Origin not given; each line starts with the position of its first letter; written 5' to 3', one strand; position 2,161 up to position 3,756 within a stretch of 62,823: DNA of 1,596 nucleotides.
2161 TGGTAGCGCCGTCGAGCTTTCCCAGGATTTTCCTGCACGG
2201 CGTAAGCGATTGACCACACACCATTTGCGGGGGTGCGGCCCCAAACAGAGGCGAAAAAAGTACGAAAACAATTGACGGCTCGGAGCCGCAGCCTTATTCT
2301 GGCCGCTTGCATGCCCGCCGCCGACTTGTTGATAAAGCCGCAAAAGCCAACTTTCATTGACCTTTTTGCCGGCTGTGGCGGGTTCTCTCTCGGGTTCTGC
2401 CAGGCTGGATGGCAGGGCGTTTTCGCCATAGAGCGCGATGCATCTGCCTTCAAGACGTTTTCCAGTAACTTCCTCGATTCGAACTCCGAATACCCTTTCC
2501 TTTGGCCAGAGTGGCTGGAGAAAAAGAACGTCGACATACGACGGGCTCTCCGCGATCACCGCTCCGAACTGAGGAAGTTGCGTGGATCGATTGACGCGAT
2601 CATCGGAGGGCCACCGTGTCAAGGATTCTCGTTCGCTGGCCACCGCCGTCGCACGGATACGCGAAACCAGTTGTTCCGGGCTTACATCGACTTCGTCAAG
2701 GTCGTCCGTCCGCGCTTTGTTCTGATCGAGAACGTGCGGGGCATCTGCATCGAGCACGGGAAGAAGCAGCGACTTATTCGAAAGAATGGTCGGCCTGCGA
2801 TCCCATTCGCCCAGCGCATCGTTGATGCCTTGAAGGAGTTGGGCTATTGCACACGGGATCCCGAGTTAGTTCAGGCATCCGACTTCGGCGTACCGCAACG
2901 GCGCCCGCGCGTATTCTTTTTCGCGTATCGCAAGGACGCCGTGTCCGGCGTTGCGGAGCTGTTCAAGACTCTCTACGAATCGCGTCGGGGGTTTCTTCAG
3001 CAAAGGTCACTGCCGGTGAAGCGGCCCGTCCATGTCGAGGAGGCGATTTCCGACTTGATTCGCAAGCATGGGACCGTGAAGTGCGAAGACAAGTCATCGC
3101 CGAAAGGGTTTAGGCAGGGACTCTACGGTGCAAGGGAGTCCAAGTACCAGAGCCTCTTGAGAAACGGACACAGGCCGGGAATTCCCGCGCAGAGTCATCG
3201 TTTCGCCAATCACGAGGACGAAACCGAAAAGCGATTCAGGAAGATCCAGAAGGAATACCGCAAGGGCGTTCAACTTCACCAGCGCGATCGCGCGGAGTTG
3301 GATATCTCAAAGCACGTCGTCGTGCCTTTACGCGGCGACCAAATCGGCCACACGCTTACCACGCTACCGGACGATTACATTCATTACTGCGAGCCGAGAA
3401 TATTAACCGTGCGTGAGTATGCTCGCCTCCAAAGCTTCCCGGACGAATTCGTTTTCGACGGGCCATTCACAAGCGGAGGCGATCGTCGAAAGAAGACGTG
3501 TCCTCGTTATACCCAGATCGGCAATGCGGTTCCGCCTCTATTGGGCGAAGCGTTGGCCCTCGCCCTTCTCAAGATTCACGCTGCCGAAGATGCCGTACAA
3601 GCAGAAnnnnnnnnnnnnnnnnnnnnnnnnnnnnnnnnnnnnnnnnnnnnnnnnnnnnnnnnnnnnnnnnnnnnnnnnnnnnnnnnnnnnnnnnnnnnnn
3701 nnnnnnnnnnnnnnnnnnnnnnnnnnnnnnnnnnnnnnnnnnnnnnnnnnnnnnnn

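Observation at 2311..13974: Five-gene operon pairing a 5mC methyltransferase with a DptFGH-like triad (P-loop NTPase, unknown protein, 1,947-aa nuclease/ATPase giant) and a mismatch glycosylase: candidate new modification-coupled defence system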

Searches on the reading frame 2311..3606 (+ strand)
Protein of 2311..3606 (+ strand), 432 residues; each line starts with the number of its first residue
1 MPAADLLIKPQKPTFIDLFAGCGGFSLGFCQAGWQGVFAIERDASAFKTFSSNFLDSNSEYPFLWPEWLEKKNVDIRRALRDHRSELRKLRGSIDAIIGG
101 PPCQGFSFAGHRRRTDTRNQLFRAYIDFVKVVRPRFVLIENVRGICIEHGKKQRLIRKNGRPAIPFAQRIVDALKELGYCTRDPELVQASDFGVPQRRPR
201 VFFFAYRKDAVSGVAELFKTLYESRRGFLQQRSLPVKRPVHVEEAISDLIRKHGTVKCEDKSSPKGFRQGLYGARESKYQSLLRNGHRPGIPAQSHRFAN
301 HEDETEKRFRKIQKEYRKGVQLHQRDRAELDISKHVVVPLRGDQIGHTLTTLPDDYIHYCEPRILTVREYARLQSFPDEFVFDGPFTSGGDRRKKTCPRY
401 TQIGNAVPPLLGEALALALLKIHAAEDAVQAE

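Call 8: search_protein_families(library=pfam, proteins=[window:2311-3606:+], max_evalue=0.01)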
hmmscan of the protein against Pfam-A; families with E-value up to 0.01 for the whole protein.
window:2311-3606:+ (432 aa): 2 families
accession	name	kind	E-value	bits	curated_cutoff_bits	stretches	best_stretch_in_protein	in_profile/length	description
PF00145.23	DNA_methylase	-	1.4e-57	196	22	1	14-419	2-322/324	C-5 cytosine-specific DNA methylase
PF09445.16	Methyltransf_15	-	0.0028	17.7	22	1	15-110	4-88/165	RNA cap guanine-N2 methyltransferase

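Call 9: search_protein_families(library=padloc, proteins=[window:2311-3606:+], max_evalue=0.01)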
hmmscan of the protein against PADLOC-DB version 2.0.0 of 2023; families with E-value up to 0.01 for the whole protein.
window:2311-3606:+ (432 aa): 63 families (the best 25 are shown)
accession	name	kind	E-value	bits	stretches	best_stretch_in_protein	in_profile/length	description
PDLC03234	MTase_II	-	3.6e-83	277.9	1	12-422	4-365/375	Type II methyltransferase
PDLC03326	MTase_II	-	9e-69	230.6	1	11-421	3-374/412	Type II methyltransferase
PDLC03378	MTase_II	-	2.1e-67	225.9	1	12-426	2-333/344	Type II methyltransferase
PDLC00033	DruM2|DruM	-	4.4e-58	195.3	1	14-425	23-366/368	DNA cytosine methylase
PDLC03272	MTase_II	-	7.3e-56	188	1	10-424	72-391/407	Type II methyltransferase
PDLC03237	MTase_II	-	1.2e-55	187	2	13-251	794-1011/1036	Type II methyltransferase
PDLC00026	DruM2|DruM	-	5.5e-54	182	1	12-424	4-319/336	DNA cytosine methylase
PDLC02648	DrmMII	-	1.6e-49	167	1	12-421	21-449/468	DrmMII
PDLC02656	DrmMII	-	2.4e-45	153.3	2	15-212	7-208/491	DrmMII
PDLC02649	DrmMII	-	1.1e-44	151.1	2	87-422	108-417/422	DrmMII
PDLC00027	DruM2|DruM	-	6.3e-37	125.8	3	85-210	64-175/361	DNA cytosine methylase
PDLC03225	MTase_II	-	7e-37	125.4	2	15-148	10-142/615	Type II methyltransferase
PDLC03307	MTase_II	-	1.7e-36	124.3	2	16-209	4-192/382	Type II methyltransferase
PDLC00031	DruM2|DruM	-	2.1e-36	123.8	2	16-278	15-238/361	DNA cytosine methylase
PDLC00030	DruM2|DruM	-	3e-36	123.4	2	11-212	4-190/380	DNA cytosine methylase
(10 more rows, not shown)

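Call 10: search_protein_families(library=ncbifam, proteins=[window:2311-3606:+], max_evalue=0.01)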
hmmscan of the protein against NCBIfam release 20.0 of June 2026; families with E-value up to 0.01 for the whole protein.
window:2311-3606:+ (432 aa): 2 families
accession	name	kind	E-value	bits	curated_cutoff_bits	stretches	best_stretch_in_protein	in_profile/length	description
TIGR00675.1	dcm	superfamily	2.7e-49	168.6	100.65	1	15-418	1-328/329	DNA (cytosine-5-)-methyltransferase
NF007772.0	PRK10458.1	subfamily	5.9e-14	51.5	710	1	13-210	89-290/472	DNA cytosine methylase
